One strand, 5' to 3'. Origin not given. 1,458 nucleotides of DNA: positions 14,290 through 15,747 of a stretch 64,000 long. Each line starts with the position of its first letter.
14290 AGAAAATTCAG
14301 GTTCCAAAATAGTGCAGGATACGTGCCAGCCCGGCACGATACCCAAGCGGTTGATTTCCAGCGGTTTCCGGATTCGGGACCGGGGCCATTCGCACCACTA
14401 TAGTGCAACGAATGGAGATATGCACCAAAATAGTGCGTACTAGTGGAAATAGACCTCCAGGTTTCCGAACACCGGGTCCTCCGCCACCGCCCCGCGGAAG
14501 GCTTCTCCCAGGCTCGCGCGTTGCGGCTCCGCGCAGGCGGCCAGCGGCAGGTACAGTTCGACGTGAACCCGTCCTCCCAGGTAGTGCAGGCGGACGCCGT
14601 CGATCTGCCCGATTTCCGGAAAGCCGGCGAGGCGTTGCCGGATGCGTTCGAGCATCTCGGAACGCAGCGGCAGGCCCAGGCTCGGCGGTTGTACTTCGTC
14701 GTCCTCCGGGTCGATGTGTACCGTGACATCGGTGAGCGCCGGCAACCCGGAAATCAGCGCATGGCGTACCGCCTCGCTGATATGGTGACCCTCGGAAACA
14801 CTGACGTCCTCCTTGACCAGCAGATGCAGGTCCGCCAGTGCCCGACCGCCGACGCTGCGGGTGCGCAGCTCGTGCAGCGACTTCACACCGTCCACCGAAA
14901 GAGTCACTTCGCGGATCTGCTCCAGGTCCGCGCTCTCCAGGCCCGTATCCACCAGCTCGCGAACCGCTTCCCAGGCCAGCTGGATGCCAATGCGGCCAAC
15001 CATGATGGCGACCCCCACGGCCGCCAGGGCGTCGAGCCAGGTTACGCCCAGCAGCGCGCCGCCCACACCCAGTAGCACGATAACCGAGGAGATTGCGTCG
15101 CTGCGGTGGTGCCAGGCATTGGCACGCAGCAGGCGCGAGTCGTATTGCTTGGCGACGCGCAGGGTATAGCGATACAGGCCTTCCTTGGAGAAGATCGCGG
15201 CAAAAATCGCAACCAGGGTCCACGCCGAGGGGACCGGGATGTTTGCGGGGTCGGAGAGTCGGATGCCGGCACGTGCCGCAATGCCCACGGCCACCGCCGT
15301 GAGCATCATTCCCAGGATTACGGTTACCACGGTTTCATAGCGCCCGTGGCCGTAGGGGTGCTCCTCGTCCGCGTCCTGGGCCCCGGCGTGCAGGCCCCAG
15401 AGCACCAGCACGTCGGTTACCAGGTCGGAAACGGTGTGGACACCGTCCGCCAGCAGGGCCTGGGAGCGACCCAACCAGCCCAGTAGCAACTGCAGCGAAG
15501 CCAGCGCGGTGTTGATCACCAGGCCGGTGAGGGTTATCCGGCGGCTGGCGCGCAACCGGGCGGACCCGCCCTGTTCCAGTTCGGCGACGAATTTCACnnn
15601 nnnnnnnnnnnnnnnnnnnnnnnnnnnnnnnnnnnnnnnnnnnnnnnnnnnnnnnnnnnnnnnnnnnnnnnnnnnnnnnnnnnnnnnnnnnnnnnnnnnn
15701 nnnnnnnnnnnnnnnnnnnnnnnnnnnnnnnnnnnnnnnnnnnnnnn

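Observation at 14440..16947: Translationally coupled operon: MnmA/ThiI-like PP-loop ATPase, TusA sulfur carrier and CDF metal transporter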

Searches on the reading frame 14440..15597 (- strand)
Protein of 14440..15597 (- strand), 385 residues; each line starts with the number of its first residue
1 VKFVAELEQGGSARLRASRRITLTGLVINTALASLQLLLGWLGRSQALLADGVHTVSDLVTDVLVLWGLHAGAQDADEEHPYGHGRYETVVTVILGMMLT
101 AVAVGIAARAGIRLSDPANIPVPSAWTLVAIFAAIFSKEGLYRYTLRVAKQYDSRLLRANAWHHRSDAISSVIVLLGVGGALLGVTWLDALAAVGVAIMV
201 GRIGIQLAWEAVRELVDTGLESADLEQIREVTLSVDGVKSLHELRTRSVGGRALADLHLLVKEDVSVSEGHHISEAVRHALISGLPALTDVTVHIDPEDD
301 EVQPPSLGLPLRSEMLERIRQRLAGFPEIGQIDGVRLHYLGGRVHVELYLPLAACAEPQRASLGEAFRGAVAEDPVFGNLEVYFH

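Call 3: search_protein_families(library=pfam, proteins=[window:14440-15597:-], max_evalue=0.01)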
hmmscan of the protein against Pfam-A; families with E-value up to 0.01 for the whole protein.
window:14440-15597:- (385 aa): 2 families
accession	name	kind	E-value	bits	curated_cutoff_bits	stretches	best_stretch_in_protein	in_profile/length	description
PF01545.26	Cation_efflux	-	6.4e-43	147.3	26.6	1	25-216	4-198/198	Cation efflux family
PF16916.11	ZT_dimer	-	1.3e-25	89.6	26.7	1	221-298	2-78/78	Dimerisation domain of Zinc Transporter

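Call 4: search_protein_families(library=ncbifam, proteins=[window:14440-15597:-], max_evalue=0.01)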
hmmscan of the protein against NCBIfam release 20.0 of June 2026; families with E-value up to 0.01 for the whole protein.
window:14440-15597:- (385 aa): 10 families
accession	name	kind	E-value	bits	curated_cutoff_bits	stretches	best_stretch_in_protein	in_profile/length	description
TIGR01297.1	CDF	superfamily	2.5e-68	230.4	82.35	1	19-299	2-284/285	cation diffusion facilitator family transporter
NF033616.1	CDF_MamB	equivalog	3e-59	200.8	350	1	20-297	7-283/284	magnetosome biogenesis CDF transporter MamB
NF033615.1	CDF_MamM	equivalog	2.4e-53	181.2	350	1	17-297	7-288/290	magnetosome biogenesis CDF transporter MamM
NF050169.1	CatEfflxFieF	equivalog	1.6e-38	132.5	420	1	30-297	16-281/282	cation efflux pump FieF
NF052621.1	MngEfTpMntE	equivalog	4.9e-38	131.2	500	2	69-300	53-284/293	manganese efflux transporter MntE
NF007064.0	PRK09509.1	equivalog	2.9e-37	128.3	447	1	22-298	13-287/300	CDF family cation-efflux transporter FieF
NF040994.1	MamV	equivalog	3.5e-36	124.9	500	1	28-297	20-287/319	CDF transporter MamV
NF052602.1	Zn_efflux_Cdf31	equivalog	9.4e-33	113.9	460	1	18-300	6-292/299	CDF family zinc efflux transporter Cdf31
NF002923.0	PRK03557.1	equivalog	1.5e-11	44.1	408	1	18-261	18-259/313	CDF family zinc transporter ZitB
NF033827.1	CDF_efflux_DmeF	equivalog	7.8e-11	41.9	250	2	18-131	14-127/309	CDF family Co(II)/Ni(II) efflux transporter DmeF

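Call 24: find_homologous_proteins(query=window:14440-15597:-)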
Query window:14440-15597:- (385 aa): 7175 proteins with E <= 0.001 among 8000 candidates; the best 120 are listed.
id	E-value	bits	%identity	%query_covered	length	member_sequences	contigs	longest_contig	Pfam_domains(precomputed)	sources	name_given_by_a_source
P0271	1.8e-244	829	100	100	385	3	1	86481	PF16916.12,PF01545.27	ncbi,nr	ncbi:MAG: cation diffusion facilitator family transporter [Gammaproteobacteria bacterium]|nr:cation 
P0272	6.3e-134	465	61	97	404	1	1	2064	PF16916.12,PF01545.27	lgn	-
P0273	1.1e-131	458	56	98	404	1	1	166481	PF16916.12,PF01545.27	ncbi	-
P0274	4.0e-131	456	58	97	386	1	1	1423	PF16916.12,PF01545.27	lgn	-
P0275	4.1e-131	456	58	97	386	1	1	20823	PF16916.12,PF01545.27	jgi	-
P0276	1.2e-130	454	57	97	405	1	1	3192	PF16916.12,PF01545.27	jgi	-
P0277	3.7e-130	453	56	98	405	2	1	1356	PF16916.12,PF01545.27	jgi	jgi:cation diffusion facilitator family transporter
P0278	1.7e-129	451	57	97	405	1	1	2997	PF16916.12,PF01545.27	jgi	jgi:cation diffusion facilitator family transporter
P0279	3.9e-129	449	57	97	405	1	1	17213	PF16916.12,PF01545.27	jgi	-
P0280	1.9e-128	447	56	98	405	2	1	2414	PF16916.12,PF01545.27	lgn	-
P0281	1.9e-128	447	57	97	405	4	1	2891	PF16916.12,PF01545.27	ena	-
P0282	1.6e-127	444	57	97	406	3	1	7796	PF16916.12,PF01545.27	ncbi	-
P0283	1.2e-126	441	57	96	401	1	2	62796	PF16916.12,PF01545.27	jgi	-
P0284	1.3e-124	434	55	98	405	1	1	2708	PF16916.12,PF01545.27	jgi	jgi:cation diffusion facilitator family transporter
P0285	2.0e-124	434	55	98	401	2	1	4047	PF16916.12,PF01545.27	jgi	-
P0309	4.5e-118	413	55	97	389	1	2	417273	PF16916.12,PF01545.27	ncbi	ncbi:MAG: cation diffusion facilitator family transporter [Sulfuricaulis sp.]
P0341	8.6e-116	405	53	98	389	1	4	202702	PF16916.12,PF01545.27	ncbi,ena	-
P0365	8.6e-115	402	51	98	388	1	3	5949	PF16916.12,PF01545.27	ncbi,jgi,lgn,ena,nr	ncbi:MAG TPA: cation diffusion facilitator family transporter [Gammaproteobacteria bacterium]|nr:cat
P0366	9.1e-115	402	50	98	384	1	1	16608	PF16916.12,PF01545.27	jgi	jgi:cation diffusion facilitator family transporter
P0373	1.2e-114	402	53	99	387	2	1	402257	PF16916.12,PF01545.27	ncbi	-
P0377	1.8e-114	401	51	98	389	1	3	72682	PF16916.12,PF01545.27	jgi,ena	-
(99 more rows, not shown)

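Call 46: find_encoding_contigs(protein=P0309, flank=4000, max_places=2)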
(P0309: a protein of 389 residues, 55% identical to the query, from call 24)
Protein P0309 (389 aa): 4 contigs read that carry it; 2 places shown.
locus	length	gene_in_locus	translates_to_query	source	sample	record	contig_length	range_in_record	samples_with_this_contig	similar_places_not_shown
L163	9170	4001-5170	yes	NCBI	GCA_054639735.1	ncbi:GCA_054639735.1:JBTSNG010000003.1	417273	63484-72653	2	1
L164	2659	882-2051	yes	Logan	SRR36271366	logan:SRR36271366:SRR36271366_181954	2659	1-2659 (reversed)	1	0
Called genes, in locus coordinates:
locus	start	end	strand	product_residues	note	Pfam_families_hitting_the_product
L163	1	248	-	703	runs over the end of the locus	PF02092:tRNA_synt_2f, PF05746:DALR_1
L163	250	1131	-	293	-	PF02091:tRNA-synt_2e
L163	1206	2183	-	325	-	PF00912:Transgly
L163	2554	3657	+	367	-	PF02568:ThiI, PF03054:tRNA_Me_trans, PF18297:NFACT-R_2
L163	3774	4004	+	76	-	PF01206:TusA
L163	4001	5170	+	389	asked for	PF01545:Cation_efflux, PF16916:ZT_dimer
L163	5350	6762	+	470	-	PF03951:Gln-synt_N, PF00120:Gln-synt_C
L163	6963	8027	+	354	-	PF00989:PAS, PF08448:PAS_4 (weak), PF00512:HisKA, PF02518:HATPase_c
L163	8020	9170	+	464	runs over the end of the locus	PF00072:Response_reg, PF00004:AAA (faint), PF00158:Sigma54_activat, PF14532:Sigma54_activ_2, PF07728:AAA_5, PF25601:AAA_lid_14, PF02954:HTH_8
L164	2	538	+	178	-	?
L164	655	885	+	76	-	PF01206:TusA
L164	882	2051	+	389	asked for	PF01545:Cation_efflux, PF16916:ZT_dimer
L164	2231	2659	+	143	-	?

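Call 47: find_encoding_contigs(protein=P0373, flank=4000, max_places=2)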
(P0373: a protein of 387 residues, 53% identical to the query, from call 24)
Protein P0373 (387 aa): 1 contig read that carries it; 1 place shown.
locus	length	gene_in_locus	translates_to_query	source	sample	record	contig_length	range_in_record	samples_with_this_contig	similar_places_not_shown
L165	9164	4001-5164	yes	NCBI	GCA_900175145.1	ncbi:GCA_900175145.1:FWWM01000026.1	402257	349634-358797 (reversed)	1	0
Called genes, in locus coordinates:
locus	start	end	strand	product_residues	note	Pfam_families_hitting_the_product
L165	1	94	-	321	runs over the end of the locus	PF02091:tRNA-synt_2e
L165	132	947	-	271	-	PF00912:Transgly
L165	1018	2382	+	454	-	-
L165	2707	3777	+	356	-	PF02568:ThiI, PF03054:tRNA_Me_trans, PF18297:NFACT-R_2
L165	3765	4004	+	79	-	PF01206:TusA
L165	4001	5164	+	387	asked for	PF01545:Cation_efflux, PF16916:ZT_dimer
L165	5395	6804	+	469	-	PF03951:Gln-synt_N, PF00120:Gln-synt_C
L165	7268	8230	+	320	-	PF00512:HisKA, PF02518:HATPase_c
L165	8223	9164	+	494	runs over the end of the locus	PF00072:Response_reg, PF00158:Sigma54_activat, PF01078:Mg_chelatase (faint), PF14532:Sigma54_activ_2, PF07724:AAA_2 (weak), PF07728:AAA_5, PF25601:AAA_lid_14, PF02954:HTH_8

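Call 48: find_encoding_contigs(protein=P0366, flank=4000, max_places=2)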
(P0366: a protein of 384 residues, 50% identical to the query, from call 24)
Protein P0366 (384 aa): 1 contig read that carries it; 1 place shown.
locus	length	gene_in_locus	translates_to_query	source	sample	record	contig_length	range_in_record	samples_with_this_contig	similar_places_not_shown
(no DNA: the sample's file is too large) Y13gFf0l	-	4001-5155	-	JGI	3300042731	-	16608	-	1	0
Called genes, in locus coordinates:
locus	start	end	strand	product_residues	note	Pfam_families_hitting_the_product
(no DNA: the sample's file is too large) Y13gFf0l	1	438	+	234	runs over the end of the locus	PF18912:DZR_2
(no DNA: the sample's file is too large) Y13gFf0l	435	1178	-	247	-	PF00106:adh_short, PF23441:SDR, PF08659:KR (weak), PF13561:adh_short_C2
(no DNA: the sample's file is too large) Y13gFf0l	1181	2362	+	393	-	PF02636:Methyltransf_28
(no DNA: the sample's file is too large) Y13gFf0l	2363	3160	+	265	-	PF02673:BacA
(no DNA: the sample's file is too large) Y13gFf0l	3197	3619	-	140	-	PF20134:DUF6524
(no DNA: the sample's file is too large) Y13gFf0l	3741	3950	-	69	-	-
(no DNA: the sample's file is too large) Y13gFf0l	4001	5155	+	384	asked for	PF01545:Cation_efflux, PF16916:ZT_dimer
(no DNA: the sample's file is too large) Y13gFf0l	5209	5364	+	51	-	-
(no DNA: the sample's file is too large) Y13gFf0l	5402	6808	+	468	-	PF03951:Gln-synt_N, PF00120:Gln-synt_C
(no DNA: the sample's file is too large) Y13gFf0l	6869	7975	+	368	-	PF08448:PAS_4 (weak), PF00512:HisKA, PF02518:HATPase_c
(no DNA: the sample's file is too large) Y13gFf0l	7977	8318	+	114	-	?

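Call 52: find_encoding_contigs(protein=P0377, flank=3500, max_places=2)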
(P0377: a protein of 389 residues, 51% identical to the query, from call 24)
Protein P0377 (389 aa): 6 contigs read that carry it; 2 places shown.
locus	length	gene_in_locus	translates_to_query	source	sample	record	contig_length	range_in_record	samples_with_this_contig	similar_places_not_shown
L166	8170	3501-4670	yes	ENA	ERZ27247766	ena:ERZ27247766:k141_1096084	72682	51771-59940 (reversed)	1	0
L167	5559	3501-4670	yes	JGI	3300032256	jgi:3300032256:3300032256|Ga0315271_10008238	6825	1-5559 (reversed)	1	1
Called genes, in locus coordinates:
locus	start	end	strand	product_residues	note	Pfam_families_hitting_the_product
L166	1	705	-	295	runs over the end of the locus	PF02091:tRNA-synt_2e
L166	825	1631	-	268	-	PF00912:Transgly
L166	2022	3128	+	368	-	PF02568:ThiI, PF03054:tRNA_Me_trans, PF18297:NFACT-R_2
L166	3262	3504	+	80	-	PF01206:TusA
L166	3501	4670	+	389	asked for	PF01545:Cation_efflux, PF16916:ZT_dimer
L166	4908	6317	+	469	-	PF03951:Gln-synt_N, PF00120:Gln-synt_C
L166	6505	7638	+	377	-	PF00989:PAS, PF08448:PAS_4 (weak), PF00512:HisKA, PF02518:HATPase_c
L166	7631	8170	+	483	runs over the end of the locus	PF00072:Response_reg, PF00158:Sigma54_activat, PF14532:Sigma54_activ_2, PF07724:AAA_2 (faint), PF07728:AAA_5, PF25601:AAA_lid_14, PF02954:HTH_8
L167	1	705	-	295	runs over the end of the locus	PF02091:tRNA-synt_2e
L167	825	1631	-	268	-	PF00912:Transgly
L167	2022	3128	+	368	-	PF02568:ThiI, PF03054:tRNA_Me_trans, PF18297:NFACT-R_2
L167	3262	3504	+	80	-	PF01206:TusA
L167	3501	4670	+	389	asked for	PF01545:Cation_efflux, PF16916:ZT_dimer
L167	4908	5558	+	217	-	?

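Call 53: find_encoding_contigs(protein=P0341, flank=3500, max_places=2)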
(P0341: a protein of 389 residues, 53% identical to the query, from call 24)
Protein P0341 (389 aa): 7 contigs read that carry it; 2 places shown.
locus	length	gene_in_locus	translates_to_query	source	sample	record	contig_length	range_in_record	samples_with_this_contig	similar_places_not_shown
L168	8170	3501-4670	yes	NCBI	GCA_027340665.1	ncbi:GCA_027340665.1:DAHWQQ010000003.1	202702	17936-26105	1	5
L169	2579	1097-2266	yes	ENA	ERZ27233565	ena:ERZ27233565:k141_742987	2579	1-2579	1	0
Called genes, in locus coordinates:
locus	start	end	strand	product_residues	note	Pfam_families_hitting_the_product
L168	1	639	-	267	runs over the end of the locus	PF02091:tRNA-synt_2e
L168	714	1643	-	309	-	PF00912:Transgly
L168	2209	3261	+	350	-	PF02568:ThiI, PF03054:tRNA_Me_trans, PF18297:NFACT-R_2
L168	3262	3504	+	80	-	PF01206:TusA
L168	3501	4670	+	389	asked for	PF01545:Cation_efflux, PF16916:ZT_dimer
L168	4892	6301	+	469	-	PF03951:Gln-synt_N, PF00120:Gln-synt_C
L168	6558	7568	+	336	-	PF00989:PAS, PF08448:PAS_4, PF00512:HisKA, PF02518:HATPase_c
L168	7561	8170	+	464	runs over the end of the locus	PF00072:Response_reg, PF00158:Sigma54_activat, PF14532:Sigma54_activ_2, PF07728:AAA_5, PF25601:AAA_lid_14, PF02954:HTH_8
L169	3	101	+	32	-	?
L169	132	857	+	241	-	PF18297:NFACT-R_2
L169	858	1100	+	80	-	PF01206:TusA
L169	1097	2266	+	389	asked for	PF01545:Cation_efflux, PF16916:ZT_dimer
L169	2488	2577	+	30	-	?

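Call 54: find_encoding_contigs(protein=P0365, flank=3500, max_places=3)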
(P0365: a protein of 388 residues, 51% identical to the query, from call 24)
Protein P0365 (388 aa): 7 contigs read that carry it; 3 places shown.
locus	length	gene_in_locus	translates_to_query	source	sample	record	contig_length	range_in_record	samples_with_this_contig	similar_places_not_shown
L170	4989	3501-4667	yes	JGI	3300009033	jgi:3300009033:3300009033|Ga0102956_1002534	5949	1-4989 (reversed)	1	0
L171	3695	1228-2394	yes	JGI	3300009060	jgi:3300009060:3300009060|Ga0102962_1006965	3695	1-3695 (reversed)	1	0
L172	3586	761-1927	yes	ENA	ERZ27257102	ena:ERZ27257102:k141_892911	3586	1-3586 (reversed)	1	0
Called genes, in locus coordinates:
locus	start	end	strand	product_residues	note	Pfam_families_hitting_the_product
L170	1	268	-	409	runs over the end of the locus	?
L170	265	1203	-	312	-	PF02091:tRNA-synt_2e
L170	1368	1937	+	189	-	-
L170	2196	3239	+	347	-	PF02568:ThiI, PF03054:tRNA_Me_trans, PF18297:NFACT-R_2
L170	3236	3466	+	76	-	PF01206:TusA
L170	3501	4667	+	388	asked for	PF01545:Cation_efflux, PF16916:ZT_dimer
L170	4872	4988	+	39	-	?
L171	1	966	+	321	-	?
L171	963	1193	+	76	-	PF01206:TusA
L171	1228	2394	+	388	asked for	PF01545:Cation_efflux, PF16916:ZT_dimer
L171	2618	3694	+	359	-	?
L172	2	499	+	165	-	?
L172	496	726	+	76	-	PF01206:TusA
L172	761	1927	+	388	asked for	PF01545:Cation_efflux, PF16916:ZT_dimer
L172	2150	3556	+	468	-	PF03951:Gln-synt_N, PF00120:Gln-synt_C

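Call 59: search_solved_structures(query=A3, max_evalue=0.00001)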
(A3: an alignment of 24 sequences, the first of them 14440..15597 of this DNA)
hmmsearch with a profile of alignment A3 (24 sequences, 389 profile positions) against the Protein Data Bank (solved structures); distinct sequences matched with E-value up to 0.00001: 42.
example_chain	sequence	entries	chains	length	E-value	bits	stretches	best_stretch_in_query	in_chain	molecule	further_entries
2qfi_A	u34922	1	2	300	8.3e-31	110.5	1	23-300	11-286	Ferrous-iron efflux pump fieF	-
5vrf_B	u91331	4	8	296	2.5e-30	108.9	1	26-301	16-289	Cadmium and zinc efflux pump FieF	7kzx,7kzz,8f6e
3h90_A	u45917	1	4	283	2.9e-30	108.7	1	23-300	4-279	Ferrous-iron efflux pump fieF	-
3j1z_P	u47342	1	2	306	5.3e-30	107.8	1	26-302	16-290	Cation efflux family protein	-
8f6j_B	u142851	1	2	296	2.3e-29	105.7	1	26-297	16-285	Cadmium and zinc efflux pump FieF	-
8f6f_A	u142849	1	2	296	4.7e-29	104.7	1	26-301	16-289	Cadmium and zinc efflux pump FieF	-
8f6h_A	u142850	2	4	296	5.1e-29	104.6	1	26-301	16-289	Cadmium and zinc efflux pump FieF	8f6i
8f6k_A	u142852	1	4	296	7.4e-28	100.8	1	26-297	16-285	Cadmium and zinc efflux pump FieF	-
6vda_A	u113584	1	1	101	1e-09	41.1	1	230-301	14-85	ZT_dimer domain-containing protein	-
2zzt_A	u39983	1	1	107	1.1e-09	41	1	230-301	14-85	Putative uncharacterized protein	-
7y5g_B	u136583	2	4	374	2.5e-09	39.8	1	4-305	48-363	Zinc transporter 8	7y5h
6qek_A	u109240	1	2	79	3.2e-09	39.4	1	230-300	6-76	Magnetosome protein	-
3byp_A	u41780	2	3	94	5.1e-09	38.7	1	218-306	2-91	CzrB protein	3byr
9kvx_B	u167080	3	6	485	1.5e-08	37.2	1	28-139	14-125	Calcium/manganese antiporter SLC30A10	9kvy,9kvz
6h9p_A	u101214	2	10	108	8.4e-08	34.7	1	229-314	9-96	Magnetosome protein MamM, Cation efflux protein family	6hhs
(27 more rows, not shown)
